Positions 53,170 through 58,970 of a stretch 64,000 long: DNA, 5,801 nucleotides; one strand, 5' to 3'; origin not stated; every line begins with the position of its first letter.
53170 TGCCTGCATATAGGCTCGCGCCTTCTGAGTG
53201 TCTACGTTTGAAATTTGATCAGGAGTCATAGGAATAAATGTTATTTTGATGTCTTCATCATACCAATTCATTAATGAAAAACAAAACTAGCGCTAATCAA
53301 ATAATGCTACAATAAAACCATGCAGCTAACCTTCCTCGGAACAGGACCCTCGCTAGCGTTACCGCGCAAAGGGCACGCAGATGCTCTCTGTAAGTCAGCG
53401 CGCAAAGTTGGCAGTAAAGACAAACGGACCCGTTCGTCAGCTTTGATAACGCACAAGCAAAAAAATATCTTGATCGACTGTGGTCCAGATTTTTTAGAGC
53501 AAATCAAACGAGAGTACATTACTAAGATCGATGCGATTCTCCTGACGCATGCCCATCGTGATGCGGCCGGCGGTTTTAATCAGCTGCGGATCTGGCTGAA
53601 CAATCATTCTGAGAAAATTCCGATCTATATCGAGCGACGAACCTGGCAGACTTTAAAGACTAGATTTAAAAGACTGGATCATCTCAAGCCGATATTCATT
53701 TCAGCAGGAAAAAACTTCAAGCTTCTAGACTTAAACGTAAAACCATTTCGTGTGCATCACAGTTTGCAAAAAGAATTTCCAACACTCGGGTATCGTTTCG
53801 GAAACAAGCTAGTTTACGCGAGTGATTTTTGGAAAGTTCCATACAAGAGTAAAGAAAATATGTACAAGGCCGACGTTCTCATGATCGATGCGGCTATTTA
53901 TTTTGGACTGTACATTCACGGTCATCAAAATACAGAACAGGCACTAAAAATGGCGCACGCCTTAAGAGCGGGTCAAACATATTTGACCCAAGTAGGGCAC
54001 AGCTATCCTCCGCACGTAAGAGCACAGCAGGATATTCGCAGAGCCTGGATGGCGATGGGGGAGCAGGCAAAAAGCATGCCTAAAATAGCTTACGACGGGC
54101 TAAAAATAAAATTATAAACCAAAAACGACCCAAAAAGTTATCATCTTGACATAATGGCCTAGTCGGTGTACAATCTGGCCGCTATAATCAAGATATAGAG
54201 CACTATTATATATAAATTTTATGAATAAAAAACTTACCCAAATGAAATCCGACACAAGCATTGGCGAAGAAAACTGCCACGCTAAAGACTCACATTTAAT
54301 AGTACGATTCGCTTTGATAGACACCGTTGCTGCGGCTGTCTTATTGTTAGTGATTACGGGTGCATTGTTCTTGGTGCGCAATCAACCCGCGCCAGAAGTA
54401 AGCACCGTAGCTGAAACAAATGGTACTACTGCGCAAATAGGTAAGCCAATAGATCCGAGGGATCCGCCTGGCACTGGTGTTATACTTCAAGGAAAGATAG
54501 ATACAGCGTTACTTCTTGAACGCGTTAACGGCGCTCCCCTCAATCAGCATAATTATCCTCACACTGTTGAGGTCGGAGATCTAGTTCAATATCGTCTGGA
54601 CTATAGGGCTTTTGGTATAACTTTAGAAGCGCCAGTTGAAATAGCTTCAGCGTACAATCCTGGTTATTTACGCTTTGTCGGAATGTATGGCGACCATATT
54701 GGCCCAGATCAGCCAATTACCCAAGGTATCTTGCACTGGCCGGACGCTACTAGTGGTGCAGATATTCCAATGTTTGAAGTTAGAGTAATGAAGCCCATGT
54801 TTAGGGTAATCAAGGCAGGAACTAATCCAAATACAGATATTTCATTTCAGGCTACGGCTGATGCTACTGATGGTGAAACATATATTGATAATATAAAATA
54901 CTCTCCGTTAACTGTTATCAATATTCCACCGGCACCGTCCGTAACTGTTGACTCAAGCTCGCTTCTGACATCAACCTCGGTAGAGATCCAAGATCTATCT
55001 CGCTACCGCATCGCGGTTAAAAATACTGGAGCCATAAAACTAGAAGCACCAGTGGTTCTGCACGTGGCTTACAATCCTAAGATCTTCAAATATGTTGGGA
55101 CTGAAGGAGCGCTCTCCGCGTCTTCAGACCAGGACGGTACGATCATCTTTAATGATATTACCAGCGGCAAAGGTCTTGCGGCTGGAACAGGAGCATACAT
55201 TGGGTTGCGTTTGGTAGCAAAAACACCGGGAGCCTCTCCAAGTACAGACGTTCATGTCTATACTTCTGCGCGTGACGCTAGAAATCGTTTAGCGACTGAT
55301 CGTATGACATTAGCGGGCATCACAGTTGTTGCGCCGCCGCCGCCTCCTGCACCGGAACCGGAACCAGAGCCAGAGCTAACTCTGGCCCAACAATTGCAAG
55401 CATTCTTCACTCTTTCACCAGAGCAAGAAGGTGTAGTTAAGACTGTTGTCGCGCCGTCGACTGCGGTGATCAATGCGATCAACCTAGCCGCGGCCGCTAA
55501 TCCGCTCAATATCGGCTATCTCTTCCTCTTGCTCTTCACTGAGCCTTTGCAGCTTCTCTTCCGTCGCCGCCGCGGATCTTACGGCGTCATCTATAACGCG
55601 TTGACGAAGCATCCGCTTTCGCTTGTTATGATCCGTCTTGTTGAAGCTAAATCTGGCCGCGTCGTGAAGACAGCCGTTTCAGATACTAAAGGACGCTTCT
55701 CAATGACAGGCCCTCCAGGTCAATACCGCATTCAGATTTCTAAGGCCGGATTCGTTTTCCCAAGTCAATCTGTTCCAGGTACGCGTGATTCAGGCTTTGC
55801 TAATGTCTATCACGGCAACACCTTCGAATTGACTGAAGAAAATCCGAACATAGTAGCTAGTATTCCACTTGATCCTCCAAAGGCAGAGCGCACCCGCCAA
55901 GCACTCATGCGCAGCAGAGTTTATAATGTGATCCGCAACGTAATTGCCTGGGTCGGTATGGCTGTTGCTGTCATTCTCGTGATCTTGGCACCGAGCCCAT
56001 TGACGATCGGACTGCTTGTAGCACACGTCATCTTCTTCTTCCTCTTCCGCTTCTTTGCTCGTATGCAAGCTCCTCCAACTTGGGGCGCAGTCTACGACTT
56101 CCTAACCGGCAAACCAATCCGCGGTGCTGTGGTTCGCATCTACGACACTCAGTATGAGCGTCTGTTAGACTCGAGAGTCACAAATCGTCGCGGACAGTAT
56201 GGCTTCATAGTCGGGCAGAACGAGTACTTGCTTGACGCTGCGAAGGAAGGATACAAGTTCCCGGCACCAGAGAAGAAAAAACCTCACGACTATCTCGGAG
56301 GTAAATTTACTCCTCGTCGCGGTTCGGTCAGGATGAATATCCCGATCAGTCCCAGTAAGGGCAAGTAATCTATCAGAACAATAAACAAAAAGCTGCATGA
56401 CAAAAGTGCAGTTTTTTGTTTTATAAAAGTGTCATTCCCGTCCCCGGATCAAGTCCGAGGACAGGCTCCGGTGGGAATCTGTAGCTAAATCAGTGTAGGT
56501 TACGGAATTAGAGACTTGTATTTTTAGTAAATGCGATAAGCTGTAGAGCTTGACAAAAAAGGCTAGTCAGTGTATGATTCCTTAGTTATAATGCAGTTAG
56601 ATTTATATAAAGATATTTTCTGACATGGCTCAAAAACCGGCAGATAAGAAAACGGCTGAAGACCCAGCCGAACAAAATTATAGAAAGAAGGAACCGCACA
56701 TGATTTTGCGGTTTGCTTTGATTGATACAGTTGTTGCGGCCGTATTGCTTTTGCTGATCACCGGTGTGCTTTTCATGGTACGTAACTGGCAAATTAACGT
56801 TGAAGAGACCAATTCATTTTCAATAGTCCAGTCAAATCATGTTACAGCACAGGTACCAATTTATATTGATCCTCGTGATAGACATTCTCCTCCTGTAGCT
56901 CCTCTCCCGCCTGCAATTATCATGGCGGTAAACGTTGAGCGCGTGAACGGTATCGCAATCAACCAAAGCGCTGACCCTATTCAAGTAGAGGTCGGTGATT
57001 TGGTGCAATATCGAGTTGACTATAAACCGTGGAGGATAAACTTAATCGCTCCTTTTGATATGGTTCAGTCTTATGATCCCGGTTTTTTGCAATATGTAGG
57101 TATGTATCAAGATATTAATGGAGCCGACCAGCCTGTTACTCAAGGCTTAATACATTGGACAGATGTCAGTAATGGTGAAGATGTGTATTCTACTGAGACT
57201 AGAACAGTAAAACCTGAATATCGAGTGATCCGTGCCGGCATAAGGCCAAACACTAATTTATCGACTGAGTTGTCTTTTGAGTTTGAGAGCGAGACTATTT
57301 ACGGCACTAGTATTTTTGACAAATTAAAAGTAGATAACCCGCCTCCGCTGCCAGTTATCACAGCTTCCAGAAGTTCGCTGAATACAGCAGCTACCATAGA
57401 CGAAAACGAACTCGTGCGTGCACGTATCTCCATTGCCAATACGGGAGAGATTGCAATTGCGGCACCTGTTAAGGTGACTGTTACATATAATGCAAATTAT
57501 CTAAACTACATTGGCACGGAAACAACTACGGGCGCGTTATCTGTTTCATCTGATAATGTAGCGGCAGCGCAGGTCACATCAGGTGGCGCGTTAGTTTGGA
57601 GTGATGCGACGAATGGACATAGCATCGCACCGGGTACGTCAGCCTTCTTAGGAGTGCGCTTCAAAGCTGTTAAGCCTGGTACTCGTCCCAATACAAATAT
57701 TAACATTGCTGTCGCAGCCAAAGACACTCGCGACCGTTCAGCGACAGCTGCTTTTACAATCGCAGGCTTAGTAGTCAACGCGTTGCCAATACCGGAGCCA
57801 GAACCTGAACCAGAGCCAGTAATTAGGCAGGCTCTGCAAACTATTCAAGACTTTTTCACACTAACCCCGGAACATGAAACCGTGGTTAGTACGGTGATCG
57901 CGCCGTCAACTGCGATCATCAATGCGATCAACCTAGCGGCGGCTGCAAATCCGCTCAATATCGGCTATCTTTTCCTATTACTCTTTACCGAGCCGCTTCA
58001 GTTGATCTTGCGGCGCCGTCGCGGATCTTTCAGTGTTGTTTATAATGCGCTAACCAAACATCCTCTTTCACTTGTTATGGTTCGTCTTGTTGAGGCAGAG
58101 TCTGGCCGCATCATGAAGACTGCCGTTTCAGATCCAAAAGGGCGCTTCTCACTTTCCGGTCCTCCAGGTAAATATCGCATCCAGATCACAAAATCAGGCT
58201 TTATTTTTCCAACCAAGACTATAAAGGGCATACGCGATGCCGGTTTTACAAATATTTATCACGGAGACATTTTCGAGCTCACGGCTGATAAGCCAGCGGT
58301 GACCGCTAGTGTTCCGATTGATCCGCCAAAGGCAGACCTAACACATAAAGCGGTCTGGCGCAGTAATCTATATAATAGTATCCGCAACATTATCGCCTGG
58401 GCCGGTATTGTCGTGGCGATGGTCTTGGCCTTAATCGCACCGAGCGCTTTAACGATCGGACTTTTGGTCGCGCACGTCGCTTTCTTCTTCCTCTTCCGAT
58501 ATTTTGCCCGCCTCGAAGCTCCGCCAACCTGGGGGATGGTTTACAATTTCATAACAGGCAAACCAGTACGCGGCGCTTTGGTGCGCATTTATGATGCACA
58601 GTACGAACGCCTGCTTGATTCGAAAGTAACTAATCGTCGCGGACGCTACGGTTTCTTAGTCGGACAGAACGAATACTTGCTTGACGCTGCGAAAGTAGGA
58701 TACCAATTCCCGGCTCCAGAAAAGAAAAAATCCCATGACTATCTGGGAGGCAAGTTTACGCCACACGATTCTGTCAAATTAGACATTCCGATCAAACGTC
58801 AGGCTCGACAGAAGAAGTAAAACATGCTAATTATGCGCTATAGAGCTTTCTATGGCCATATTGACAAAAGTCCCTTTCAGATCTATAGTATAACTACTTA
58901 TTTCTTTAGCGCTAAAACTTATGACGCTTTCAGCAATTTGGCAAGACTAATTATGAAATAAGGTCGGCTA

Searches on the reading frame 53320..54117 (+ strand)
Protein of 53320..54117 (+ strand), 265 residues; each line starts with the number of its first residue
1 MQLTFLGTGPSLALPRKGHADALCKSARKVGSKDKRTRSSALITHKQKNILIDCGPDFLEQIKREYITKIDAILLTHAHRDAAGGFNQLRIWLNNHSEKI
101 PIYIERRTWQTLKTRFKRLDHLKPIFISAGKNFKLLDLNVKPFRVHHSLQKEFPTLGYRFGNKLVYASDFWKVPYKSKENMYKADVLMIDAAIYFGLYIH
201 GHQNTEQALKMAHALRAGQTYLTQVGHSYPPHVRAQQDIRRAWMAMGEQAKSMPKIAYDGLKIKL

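Call 4: search_protein_families(library=pfam, proteins=[window:53320-54117:+], max_evalue=1)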
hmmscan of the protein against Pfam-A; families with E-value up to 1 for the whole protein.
window:53320-54117:+ (265 aa): 5 families
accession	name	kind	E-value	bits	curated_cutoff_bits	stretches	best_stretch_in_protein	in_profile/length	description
PF12706.13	Lactamase_B_2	-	9.3e-30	104.2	27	1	49-223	2-198/200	Beta-lactamase superfamily domain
PF00753.33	Lactamase_B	-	2.8e-08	34.4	22.7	1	38-121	6-95/196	Metallo-beta-lactamase superfamily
PF16661.11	Lactamase_B_6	-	8.3e-05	22.5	27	1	46-103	5-70/193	Metallo-beta-lactamase superfamily domain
PF13483.12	Lactamase_B_3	-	0.0016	18.9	24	1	38-217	7-153/160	Beta-lactamase superfamily domain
PF23023.1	Anti-Pycsar_Apyc1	-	0.0028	17.6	50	1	38-93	20-77/250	Anti-Pycsar protein Apyc1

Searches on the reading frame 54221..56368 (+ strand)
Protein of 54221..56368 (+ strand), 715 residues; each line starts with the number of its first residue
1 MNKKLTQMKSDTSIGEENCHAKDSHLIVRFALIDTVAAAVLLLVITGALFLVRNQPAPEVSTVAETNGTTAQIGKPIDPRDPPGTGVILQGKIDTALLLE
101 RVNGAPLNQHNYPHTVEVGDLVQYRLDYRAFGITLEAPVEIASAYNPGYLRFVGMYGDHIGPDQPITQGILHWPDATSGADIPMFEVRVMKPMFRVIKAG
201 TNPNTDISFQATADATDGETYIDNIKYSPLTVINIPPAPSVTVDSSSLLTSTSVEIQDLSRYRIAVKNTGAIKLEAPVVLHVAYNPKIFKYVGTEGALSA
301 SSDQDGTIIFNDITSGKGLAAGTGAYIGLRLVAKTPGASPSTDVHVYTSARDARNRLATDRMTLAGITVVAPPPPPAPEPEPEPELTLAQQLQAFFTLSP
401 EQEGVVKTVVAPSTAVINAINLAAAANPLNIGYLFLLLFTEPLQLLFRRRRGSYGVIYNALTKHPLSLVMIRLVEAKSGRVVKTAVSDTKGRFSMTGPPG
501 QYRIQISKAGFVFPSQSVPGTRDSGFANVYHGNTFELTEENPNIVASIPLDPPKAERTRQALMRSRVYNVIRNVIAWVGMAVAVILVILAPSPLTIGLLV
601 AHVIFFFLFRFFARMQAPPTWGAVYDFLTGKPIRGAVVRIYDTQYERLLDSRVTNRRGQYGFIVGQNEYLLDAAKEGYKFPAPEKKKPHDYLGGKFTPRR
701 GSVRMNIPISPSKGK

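Call 4: search_protein_families(library=pfam, proteins=[window:54221-56368:+], max_evalue=1)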
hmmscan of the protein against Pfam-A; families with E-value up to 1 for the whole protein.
window:54221-56368:+ (715 aa): 9 families
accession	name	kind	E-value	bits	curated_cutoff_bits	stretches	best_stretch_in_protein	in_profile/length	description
PF13620.12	CarboxypepD_reg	-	2.5e-13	50.6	32.3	2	455-512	4-60/82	Carboxypeptidase regulatory-like domain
PF13715.12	CarbopepD_reg_2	-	6.7e-07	29.7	32.2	1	455-518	3-62/88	CarboxypepD_reg-like domain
PF22902.2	NOMO1-like_9th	-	2.3e-06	27.7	27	2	632-687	12-69/75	BOS complex subunit NOMO1-like, beta sandwich domain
PF17210.9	SdrD_B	-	1e-05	26.1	29.7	1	466-524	24-85/112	SdrD B-like domain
PF11974.14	bMG3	-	0.00011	22.6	34.9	1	626-665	21-59/103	Bacterial alpha-2-macroglobulin MG3 domain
PF17802.7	SpaA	-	0.0013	19.3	23.1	0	462-505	12-57/91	Prealbumin-like fold domain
PF01060.29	TTR-52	-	0.0056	17.7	24.9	0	630-668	8-49/79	Transthyretin-like family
PF22812.1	CR_prot_dom_plant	-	0.15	13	34.1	0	566-588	35-57/71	Plant cysteine-rich protein domain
PF16101.10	PRIMA1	-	0.54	10.5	38.6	0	366-404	57-93/158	Proline-rich membrane anchor 1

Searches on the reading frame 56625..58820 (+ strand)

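Call 4: search_protein_families(library=pfam, proteins=[window:56625-58820:+], max_evalue=1)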
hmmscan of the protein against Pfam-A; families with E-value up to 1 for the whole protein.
window:56625-58820:+ (731 aa): 8 families
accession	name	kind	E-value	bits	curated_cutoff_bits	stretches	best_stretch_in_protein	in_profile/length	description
PF13620.12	CarboxypepD_reg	-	2.4e-12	47.5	32.3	2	472-526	6-59/82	Carboxypeptidase regulatory-like domain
PF13715.12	CarbopepD_reg_2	-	2.4e-05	24.7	32.2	1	472-533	5-62/88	CarboxypepD_reg-like domain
PF11974.14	bMG3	-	0.00012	22.4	34.9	1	639-680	19-59/103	Bacterial alpha-2-macroglobulin MG3 domain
PF01060.29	TTR-52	-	0.00048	21.1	24.9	0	478-512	8-45/79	Transthyretin-like family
PF22902.2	NOMO1-like_9th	-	0.0014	18.8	27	1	647-703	12-70/75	BOS complex subunit NOMO1-like, beta sandwich domain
PF00963.24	Cohesin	-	0.0047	17.6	24.1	0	268-359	20-112/139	Cohesin domain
PF21190.3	Bbp16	-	0.14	12.9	27.1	1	253-346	9-99/115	Bbp16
PF17094.10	UPF0715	-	0.15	12.9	27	1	435-473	29-67/119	Uncharacterised protein family (UPF0715)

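Call 56: search_protein_families(library=pfam, proteins=[L011:2837-4234:+], max_evalue=0.01)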
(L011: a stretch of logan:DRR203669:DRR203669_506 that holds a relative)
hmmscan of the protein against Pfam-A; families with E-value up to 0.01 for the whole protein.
L011:2837-4234:+ (466 aa): 3 families
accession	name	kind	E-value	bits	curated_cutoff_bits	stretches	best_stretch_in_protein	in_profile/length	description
PF01095.25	Pectinesterase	-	7.5e-06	25.3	27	1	91-178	9-98/298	Pectinesterase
PF13229.12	Beta_helix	-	0.00046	20.3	25.9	1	224-331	46-154/158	Right handed beta helix region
PF07602.17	DUF1565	-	0.0042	16.9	20.3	0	87-293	8-197/257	Protein of unknown function (DUF1565)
